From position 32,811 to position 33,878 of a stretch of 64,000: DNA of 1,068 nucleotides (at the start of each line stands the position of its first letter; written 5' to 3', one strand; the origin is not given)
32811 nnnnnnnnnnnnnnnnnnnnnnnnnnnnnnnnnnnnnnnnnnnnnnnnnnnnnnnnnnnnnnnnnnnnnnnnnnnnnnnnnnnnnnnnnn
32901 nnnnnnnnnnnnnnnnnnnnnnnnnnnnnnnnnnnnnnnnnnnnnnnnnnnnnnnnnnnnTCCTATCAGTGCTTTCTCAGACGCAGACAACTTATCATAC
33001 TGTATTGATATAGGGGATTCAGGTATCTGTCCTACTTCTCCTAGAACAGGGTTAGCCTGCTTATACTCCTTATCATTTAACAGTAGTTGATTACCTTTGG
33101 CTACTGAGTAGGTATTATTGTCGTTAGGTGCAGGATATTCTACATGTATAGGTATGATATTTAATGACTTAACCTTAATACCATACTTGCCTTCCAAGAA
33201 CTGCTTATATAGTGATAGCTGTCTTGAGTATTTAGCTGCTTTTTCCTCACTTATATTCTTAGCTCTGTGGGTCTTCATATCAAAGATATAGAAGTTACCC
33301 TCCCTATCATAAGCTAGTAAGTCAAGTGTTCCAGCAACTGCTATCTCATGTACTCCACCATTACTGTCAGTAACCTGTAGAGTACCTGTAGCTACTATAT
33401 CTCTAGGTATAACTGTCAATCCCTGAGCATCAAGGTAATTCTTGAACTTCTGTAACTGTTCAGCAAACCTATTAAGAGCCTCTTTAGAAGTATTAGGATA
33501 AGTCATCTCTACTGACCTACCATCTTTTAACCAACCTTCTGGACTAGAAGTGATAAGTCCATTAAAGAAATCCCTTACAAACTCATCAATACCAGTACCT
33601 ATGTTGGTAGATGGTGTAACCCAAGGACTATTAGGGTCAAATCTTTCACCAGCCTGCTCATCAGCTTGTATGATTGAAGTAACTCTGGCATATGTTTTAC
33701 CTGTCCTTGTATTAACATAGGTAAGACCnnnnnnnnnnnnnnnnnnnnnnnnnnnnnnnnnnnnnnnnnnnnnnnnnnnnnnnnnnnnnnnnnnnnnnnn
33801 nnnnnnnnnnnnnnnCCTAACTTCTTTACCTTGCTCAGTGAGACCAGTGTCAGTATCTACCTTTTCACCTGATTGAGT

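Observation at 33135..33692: RecB/Cas4-like PD-(D/E)xK nuclease domain embedded near the C-terminus of the 2213-aa virion protein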

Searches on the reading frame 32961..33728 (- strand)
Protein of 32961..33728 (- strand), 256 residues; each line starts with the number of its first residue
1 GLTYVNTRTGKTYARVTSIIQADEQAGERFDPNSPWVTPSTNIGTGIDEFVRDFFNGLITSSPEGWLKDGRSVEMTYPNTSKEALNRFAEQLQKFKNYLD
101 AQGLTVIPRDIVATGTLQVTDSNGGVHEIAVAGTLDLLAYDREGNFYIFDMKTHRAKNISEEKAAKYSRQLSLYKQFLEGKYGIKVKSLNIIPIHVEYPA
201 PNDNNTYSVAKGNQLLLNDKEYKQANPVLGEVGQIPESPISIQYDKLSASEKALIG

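Call 81: search_solved_structures(query=A2, max_evalue=1, show_alignments=2)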
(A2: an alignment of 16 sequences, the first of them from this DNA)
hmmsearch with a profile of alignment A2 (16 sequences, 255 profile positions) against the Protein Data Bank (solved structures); distinct sequences matched with E-value up to 1: 7.
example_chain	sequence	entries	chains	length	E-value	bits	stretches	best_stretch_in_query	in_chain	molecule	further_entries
6ppu_A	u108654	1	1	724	0.0019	21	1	93-169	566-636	ATP-dependent DNA helicase (UvrD/REP)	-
7sjr_A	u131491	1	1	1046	0.0029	20.4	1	93-169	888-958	DNA helicase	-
7lw7_A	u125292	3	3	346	0.022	17.5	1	116-183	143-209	Exonuclease V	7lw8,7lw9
7lwa_A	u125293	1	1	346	0.022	17.5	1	116-183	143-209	Exonuclease V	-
6ppj_A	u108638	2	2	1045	0.1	15.3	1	93-169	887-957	ATP-dependent DNA helicase (UvrD/REP)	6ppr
9np6_A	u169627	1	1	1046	0.1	15.3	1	93-169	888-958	DNA 3'-5' helicase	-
7q97_A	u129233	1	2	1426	0.92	12.2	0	86-148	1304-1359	Rhs family protein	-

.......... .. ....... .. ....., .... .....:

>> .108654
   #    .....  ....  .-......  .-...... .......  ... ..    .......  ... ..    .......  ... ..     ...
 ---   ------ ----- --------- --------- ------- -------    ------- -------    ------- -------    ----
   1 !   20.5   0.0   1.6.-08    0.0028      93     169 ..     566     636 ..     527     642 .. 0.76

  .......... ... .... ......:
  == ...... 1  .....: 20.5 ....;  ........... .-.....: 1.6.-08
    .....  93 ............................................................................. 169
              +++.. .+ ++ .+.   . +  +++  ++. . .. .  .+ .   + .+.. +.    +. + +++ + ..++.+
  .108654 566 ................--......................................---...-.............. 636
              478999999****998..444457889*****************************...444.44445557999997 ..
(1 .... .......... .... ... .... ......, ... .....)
